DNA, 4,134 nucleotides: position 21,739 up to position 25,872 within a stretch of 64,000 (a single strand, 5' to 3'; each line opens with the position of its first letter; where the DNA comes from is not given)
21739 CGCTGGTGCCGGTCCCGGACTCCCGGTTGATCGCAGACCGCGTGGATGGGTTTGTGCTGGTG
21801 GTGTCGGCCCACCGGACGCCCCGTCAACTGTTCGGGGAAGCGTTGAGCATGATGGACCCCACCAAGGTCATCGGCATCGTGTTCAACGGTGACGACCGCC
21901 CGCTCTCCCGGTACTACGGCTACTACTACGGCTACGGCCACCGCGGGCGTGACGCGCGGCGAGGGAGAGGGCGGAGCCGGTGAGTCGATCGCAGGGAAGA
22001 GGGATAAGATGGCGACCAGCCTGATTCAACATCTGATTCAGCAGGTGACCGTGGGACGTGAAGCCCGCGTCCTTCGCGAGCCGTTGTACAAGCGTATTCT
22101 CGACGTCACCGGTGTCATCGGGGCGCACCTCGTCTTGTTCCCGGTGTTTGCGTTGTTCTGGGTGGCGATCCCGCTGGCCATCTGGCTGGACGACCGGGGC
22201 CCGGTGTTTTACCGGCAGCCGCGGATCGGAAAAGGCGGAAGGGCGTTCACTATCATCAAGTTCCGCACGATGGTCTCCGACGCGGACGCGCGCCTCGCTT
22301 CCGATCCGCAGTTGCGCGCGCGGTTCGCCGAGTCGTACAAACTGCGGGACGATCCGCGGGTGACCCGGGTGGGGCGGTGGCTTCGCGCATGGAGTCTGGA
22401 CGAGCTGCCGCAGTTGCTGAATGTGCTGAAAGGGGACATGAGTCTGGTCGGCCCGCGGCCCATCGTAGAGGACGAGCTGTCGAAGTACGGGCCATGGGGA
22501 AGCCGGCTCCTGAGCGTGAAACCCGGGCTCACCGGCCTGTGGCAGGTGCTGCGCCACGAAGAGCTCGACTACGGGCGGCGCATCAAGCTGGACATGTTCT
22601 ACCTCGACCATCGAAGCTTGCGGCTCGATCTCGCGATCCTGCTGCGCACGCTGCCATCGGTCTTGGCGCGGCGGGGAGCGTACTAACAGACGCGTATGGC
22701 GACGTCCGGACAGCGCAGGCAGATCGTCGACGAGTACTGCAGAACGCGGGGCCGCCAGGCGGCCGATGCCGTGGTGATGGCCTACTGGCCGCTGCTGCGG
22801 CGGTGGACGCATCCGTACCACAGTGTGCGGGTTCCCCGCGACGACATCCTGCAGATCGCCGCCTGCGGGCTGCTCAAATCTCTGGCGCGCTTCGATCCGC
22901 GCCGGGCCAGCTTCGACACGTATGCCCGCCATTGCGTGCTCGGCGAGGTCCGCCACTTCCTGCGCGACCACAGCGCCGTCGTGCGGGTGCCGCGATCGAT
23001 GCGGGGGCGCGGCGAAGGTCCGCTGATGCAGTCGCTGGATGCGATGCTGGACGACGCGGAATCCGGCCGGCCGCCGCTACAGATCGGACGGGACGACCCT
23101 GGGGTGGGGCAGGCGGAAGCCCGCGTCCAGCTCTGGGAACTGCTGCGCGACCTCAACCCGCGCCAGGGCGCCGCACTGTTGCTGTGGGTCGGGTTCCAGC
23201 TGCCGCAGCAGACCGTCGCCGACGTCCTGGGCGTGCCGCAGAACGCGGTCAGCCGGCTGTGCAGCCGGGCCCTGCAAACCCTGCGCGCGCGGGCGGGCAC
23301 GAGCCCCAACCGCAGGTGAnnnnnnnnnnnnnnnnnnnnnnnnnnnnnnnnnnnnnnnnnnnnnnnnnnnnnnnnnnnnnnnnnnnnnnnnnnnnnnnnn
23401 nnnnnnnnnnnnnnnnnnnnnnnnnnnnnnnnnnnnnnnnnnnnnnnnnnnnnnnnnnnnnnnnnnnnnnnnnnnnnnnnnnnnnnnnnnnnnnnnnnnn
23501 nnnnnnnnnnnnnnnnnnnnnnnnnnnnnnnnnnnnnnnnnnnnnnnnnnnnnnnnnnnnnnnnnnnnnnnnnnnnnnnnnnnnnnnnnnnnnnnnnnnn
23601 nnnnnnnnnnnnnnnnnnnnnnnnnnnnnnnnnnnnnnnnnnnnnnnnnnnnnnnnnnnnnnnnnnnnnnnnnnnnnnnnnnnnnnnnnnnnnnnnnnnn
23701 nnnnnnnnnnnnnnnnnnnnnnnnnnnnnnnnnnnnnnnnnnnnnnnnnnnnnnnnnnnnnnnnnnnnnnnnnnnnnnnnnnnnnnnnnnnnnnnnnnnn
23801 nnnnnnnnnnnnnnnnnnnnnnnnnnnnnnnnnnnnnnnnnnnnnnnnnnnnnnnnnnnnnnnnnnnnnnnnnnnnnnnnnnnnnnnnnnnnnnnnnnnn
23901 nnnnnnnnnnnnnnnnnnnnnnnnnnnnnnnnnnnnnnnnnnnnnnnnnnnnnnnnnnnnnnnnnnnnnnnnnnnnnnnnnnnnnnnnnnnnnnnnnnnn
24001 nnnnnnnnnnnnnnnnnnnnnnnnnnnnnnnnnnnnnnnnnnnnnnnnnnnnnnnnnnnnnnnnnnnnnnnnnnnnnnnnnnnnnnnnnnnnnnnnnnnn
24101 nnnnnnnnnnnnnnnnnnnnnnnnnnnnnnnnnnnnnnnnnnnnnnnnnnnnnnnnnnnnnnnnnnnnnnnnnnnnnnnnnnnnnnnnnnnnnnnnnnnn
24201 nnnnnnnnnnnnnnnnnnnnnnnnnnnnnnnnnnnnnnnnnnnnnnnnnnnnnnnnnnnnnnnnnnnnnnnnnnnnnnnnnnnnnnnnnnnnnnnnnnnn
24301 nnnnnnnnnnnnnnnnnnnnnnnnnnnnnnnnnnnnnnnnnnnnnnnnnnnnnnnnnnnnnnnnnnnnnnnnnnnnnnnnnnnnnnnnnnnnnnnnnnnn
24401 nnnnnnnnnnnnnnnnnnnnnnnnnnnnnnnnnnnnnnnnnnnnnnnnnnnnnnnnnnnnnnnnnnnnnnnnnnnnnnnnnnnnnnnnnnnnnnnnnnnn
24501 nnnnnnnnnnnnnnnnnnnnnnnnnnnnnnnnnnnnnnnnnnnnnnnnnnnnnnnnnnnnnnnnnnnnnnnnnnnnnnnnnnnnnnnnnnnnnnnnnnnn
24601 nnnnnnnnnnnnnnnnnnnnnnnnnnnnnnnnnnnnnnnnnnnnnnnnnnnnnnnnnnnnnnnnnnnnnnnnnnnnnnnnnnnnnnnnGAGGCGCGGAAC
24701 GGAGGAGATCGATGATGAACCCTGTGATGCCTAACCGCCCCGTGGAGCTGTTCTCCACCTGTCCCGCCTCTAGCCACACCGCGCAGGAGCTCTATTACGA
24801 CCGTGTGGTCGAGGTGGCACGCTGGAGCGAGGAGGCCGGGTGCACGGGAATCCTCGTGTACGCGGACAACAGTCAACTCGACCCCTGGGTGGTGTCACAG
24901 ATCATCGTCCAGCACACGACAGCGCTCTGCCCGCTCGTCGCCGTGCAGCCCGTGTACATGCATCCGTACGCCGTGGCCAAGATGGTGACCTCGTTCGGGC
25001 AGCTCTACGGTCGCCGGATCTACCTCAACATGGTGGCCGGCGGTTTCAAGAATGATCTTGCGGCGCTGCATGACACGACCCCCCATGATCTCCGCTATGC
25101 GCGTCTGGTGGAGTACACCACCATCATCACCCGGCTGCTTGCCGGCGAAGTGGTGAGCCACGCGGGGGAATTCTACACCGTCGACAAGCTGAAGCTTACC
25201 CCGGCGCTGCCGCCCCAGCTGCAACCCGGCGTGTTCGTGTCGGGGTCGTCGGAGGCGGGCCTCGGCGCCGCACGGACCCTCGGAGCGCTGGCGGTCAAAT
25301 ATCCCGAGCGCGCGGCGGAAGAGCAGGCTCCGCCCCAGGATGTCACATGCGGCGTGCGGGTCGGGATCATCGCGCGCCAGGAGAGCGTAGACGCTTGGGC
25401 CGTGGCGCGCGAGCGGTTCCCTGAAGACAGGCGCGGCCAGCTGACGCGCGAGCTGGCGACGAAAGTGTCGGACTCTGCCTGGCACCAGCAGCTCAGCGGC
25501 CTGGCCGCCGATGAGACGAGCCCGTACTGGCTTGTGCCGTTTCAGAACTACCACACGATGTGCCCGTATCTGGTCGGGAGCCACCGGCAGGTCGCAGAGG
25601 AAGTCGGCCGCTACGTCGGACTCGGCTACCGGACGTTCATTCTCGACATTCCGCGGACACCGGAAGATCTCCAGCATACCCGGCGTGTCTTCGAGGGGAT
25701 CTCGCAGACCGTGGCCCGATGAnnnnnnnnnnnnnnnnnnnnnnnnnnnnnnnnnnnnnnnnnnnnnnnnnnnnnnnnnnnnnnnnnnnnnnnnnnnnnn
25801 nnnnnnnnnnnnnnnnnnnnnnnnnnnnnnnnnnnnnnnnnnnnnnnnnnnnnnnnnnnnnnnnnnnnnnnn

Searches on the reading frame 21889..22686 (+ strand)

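Call 7: search_protein_families(library=pfam, proteins=[window:21889-22686:+], max_evalue=0.01)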
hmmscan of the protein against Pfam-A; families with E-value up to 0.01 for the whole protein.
window:21889-22686:+ (265 aa): 1 family
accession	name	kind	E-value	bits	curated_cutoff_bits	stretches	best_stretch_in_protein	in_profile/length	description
PF02397.22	Bac_transf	-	1.1e-60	204.7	27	1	68-259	1-178/179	Bacterial sugar transferase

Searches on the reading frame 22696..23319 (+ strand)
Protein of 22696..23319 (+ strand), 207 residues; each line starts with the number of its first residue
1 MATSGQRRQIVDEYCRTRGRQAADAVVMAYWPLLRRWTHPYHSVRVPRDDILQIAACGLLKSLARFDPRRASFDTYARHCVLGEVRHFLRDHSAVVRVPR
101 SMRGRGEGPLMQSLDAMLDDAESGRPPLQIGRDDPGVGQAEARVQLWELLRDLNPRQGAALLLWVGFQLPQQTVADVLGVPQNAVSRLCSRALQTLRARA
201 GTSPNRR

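Call 7: search_protein_families(library=pfam, proteins=[window:22696-23319:+], max_evalue=0.01)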
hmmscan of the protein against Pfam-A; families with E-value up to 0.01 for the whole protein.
window:22696-23319:+ (207 aa): 3 families
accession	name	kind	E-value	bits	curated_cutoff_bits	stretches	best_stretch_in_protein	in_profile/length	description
PF04542.20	Sigma70_r2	-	1.6e-10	41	24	1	27-93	2-69/71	Sigma-70 region 2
PF08281.18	Sigma70_r4_2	-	3.8e-07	30.1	25.7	1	144-196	2-54/54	Sigma-70, region 4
PF04545.22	Sigma70_r4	-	4.3e-07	29.8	24.1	1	149-198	1-50/50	Sigma-70, region 4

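Call 18: search_protein_families(library=ncbifam, proteins=[window:22696-23319:+], max_evalue=0.001)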
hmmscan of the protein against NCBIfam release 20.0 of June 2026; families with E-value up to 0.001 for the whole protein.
window:22696-23319:+ (207 aa): 32 families (the best 25 are shown)
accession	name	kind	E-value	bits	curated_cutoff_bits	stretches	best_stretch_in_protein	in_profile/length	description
TIGR02980.1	SigBFG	subfamily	6.4e-29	101.3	234.35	2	21-104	3-87/227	SigB/SigF/SigG family RNA polymerase sigma factor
TIGR02937.1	sigma70-ECF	superfamily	5.6e-22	78.1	42.9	1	22-198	2-163/165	sigma-70 family RNA polymerase sigma factor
NF005514.0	PRK07122.1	subfamily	1.1e-21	77.3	372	2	22-104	41-124/264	RNA polymerase sigma factor SigF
NF005644.0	PRK07408.1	subfamily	7.3e-19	68.4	261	1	6-102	12-110/258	RNA polymerase sigma factor SigF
TIGR02885.1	spore_sigF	equivalog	2.6e-17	63.4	321.45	1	18-105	8-95/231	RNA polymerase sporulation sigma factor SigF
NF004052.0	PRK05572.1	subfamily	5e-17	62.2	311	1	16-105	27-116/252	SigF/SigG family RNA polymerase sporulation sigma factor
TIGR02941.1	Sigma_B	equivalog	7.7e-16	58.3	315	1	7-106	15-115/255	RNA polymerase sigma factor SigB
NF006071.0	PRK08215.1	equivalog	9e-14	51.7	372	1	49-104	65-120/258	RNA polymerase sporulation sigma factor SigG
TIGR02479.1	FliA_WhiG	subfamily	5.4e-12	45.9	189.6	1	45-100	23-79/224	FliA/WhiG family RNA polymerase sigma factor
TIGR02850.1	spore_sigG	equivalog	1e-11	44.8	457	1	49-104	62-117/254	RNA polymerase sporulation sigma factor SigG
NF005413.0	PRK06986.1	subfamily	2.3e-11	44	201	1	17-102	9-95/241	RNA polymerase sigma factor FliA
NF005809.0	PRK07670.1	equivalog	1.1e-09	38.2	326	1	4-105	6-108/255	FliA/WhiG family RNA polymerase sigma factor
TIGR02983.1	SigE-fam_strep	subfamily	1.7e-09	37.7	141.55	1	137-202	95-160/162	SigE family RNA polymerase sigma factor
NF006158.0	PRK08301.1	equivalog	2.2e-08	33.9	339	1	42-94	80-133/241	RNA polymerase sporulation sigma factor SigE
TIGR02835.1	spore_sigmaE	equivalog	1.3e-07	31.3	348.6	0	46-93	77-125/234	RNA polymerase sporulation sigma factor SigE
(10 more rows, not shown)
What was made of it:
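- A sigma with SigB/F/G-like region 2 is encoded at 22696 (call 18).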

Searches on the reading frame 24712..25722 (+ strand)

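Call 68: search_protein_families(library=pfam, proteins=[window:24712-25722:+], max_evalue=0.01)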
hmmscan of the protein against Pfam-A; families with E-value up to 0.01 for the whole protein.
window:24712-25722:+ (336 aa): 1 family
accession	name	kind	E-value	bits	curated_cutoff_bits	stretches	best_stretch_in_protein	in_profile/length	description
PF00296.26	Bac_luciferase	-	1e-35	124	27.9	1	17-307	10-313/314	Luciferase-like monooxygenase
